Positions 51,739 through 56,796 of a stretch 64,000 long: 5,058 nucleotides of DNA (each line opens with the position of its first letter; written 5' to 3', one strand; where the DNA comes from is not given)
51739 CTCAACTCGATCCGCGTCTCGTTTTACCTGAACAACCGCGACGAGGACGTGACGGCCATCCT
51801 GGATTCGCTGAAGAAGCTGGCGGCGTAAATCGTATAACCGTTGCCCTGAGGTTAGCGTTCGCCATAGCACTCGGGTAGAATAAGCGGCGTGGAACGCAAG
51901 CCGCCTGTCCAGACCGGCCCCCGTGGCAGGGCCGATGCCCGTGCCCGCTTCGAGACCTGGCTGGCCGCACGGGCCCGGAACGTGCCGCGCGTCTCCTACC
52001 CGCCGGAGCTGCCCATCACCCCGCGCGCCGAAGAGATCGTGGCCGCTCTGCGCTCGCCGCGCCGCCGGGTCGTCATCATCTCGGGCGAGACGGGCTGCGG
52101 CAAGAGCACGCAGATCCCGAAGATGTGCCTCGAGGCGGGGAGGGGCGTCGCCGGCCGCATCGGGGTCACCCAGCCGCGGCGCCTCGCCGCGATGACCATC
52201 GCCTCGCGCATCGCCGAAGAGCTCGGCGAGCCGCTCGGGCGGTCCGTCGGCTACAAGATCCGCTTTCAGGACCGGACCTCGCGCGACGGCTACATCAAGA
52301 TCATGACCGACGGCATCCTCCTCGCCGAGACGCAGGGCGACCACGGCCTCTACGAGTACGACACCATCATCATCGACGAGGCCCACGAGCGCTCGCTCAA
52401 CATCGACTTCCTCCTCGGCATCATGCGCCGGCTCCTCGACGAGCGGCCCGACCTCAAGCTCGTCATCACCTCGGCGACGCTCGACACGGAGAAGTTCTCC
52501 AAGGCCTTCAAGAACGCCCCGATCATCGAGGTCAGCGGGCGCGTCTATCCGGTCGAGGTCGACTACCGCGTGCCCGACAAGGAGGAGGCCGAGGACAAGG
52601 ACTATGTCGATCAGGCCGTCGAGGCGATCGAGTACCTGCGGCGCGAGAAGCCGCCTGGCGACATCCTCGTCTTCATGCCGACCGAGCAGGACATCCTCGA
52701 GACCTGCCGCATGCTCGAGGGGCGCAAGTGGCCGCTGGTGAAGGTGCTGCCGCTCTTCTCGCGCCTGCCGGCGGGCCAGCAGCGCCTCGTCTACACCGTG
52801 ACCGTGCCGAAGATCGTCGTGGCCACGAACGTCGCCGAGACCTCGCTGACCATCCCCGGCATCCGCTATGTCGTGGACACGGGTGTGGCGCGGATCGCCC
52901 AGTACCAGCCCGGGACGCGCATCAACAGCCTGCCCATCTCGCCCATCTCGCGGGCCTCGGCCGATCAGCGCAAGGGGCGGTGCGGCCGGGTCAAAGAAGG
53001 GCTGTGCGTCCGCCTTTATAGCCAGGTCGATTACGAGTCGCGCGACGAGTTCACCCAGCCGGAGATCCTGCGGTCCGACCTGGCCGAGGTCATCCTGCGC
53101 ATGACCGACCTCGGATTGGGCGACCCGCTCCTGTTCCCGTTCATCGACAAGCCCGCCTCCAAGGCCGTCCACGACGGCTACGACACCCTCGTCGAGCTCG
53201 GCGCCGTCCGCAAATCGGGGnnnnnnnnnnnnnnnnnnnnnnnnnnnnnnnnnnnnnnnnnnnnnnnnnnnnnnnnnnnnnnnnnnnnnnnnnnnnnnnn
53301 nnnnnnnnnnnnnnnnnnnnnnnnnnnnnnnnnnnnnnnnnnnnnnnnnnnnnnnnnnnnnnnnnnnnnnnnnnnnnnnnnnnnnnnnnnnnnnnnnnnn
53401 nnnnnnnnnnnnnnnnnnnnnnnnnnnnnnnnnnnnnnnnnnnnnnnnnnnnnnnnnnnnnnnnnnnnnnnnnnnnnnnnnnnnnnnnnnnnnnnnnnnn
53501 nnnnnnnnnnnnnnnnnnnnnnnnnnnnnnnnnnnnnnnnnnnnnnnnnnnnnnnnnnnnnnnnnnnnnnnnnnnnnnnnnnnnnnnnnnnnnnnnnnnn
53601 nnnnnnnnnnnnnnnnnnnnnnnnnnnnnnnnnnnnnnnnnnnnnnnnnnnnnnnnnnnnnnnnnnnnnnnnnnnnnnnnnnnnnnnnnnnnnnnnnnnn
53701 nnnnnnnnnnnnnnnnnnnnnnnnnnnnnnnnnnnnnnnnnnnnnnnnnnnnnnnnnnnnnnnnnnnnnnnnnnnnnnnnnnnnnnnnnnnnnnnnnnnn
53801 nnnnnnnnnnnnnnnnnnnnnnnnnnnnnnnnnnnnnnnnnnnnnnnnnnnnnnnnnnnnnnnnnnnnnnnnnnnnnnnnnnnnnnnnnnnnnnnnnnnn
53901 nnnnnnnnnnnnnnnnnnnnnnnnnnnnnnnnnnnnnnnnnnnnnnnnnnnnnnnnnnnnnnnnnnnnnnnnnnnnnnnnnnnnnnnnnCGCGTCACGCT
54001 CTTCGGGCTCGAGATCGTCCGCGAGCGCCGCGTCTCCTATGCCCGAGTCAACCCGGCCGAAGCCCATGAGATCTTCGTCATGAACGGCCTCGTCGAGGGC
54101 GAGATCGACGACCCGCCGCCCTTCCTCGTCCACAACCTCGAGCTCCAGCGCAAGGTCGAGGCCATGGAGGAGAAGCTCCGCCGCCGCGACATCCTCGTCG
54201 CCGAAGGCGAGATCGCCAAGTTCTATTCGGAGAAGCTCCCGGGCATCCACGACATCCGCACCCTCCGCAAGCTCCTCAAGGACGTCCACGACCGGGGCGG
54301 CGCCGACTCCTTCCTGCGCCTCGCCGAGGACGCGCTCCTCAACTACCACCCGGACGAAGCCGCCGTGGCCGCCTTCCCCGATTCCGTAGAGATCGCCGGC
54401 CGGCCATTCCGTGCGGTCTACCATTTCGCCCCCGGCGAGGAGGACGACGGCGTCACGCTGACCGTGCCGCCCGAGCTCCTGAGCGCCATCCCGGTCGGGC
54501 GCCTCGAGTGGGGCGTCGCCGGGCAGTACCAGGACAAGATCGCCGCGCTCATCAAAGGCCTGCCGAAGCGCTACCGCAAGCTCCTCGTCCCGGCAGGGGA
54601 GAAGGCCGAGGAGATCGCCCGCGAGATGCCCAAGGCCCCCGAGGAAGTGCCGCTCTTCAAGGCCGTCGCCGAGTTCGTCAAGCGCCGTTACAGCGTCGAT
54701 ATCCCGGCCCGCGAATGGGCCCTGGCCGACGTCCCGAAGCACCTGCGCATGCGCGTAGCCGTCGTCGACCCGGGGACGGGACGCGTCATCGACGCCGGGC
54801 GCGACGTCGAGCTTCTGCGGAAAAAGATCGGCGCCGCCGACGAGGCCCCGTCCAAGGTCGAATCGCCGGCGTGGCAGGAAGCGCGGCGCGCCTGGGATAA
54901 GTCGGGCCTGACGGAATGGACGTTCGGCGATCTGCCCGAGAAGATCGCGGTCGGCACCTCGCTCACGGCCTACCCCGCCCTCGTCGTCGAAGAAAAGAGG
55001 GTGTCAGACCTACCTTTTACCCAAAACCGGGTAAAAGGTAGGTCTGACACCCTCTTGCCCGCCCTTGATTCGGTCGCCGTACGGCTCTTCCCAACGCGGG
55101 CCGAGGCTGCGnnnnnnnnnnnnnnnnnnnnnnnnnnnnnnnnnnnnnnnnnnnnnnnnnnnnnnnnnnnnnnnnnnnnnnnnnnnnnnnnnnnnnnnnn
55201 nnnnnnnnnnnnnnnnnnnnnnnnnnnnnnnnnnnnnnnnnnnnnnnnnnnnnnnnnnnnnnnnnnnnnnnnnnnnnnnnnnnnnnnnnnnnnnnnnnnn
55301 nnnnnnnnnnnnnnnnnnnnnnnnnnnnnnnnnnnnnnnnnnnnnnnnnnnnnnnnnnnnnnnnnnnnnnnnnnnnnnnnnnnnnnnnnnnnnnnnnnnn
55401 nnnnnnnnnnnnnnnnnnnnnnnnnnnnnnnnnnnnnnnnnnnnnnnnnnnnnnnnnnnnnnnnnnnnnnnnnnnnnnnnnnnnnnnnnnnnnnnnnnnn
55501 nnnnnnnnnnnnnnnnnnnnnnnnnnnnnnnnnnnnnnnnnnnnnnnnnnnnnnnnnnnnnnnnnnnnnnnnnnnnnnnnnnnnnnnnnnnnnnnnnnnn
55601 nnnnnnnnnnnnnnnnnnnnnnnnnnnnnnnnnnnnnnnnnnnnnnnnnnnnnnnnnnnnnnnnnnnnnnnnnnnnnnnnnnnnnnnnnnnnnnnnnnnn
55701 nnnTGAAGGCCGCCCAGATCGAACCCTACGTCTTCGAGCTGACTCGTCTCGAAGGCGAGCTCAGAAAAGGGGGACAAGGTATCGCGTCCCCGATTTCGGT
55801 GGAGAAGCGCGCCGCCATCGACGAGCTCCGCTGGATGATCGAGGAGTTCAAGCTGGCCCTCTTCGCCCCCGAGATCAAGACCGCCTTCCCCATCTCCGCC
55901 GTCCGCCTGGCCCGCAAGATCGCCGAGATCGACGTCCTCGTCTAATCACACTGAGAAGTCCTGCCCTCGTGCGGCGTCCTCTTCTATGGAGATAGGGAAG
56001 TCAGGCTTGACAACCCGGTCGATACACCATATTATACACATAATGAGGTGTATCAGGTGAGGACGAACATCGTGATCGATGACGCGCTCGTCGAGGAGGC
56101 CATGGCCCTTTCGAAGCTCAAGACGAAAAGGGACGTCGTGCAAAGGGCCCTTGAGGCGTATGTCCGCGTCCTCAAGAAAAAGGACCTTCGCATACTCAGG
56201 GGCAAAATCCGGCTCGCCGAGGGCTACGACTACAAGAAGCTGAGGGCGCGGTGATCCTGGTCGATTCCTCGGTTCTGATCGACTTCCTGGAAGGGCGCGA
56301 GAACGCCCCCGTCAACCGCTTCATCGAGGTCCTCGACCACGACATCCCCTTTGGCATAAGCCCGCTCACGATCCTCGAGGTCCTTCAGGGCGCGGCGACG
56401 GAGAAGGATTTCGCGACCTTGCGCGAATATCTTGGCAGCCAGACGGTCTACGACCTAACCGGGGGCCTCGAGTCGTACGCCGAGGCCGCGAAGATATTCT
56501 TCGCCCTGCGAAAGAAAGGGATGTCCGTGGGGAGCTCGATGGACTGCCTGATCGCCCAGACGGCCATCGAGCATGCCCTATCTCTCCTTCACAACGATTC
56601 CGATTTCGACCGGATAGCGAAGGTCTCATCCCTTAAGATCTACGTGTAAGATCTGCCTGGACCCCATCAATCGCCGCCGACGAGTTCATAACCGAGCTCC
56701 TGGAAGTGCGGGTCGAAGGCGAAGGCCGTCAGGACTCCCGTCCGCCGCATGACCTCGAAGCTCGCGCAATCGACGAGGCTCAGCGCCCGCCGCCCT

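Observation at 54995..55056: Perfect 62-nt hairpin read through in frame inside hrpA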

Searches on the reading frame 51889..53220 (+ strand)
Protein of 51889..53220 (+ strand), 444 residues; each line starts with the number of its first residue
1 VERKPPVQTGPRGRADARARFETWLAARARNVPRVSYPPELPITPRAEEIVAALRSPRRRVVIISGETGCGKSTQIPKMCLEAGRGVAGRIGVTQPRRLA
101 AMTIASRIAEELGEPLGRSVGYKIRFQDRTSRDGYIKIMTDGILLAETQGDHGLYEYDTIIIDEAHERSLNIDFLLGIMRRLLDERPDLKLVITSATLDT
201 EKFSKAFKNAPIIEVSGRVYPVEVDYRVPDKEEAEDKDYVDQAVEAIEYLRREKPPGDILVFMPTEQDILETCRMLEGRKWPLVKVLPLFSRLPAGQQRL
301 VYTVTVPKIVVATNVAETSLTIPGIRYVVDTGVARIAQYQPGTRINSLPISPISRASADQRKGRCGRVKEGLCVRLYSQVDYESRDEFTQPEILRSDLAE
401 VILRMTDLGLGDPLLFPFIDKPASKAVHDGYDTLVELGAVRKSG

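Call 74: search_protein_families(library=pfam, proteins=[window:51889-53220:+], max_evalue=0.01)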
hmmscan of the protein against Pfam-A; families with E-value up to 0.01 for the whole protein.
window:51889-53220:+ (444 aa): 4 families
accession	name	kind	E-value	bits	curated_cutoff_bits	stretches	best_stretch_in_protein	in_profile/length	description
PF00271.37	Helicase_C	-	2.7e-10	40.9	23.5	1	247-368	6-109/110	Helicase conserved C-terminal domain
PF00270.35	DEAD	-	8e-08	32.6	26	1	49-201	6-162/167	DEAD/DEAH box helicase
PF13401.12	AAA_22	-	6e-06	27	27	1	59-191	5-118/130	AAA domain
PF13245.12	AAA_19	-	0.00031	21.4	25.1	1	58-169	10-103/134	AAA domain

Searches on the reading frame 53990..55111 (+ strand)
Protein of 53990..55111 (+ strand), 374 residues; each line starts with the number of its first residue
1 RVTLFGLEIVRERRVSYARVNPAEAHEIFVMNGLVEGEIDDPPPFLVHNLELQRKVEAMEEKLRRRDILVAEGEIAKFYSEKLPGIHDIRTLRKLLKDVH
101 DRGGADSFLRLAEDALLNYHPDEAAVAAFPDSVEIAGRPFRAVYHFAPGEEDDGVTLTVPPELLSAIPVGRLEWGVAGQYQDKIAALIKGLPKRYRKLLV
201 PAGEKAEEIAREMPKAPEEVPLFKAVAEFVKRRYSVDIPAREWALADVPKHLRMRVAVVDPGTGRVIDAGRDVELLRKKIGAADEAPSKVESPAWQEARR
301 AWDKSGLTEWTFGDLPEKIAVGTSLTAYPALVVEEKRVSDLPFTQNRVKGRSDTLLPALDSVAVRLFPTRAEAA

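Call 74: search_protein_families(library=pfam, proteins=[window:53990-55111:+], max_evalue=0.01)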
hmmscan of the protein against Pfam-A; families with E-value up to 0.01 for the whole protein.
window:53990-55111:+ (374 aa): 1 family
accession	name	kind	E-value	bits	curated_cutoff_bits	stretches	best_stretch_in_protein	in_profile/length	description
PF11898.13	DUF3418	-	2.5e-97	327.4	25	1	1-339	10-343/582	Domain of unknown function (DUF3418)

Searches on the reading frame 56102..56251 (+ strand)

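Call 74: search_protein_families(library=pfam, proteins=[window:56102-56251:+], max_evalue=0.01)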
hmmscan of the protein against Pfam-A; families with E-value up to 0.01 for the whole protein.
window:56102-56251:+ (50 aa): 1 family
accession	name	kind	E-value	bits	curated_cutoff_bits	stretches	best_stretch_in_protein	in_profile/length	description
PF09957.15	VapB_antitoxin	-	2.2e-05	24.7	23.4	1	1-30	16-45/47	Bacterial antitoxin of type II TA system, VapB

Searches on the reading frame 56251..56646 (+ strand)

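Call 74: search_protein_families(library=pfam, proteins=[window:56251-56646:+], max_evalue=0.01)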
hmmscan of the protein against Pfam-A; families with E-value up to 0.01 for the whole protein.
window:56251-56646:+ (132 aa): 1 family
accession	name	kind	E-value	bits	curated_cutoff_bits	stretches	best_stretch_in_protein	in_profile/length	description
PF01850.27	PIN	-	1.9e-14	54.7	23.6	1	2-124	1-119/120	PIN domain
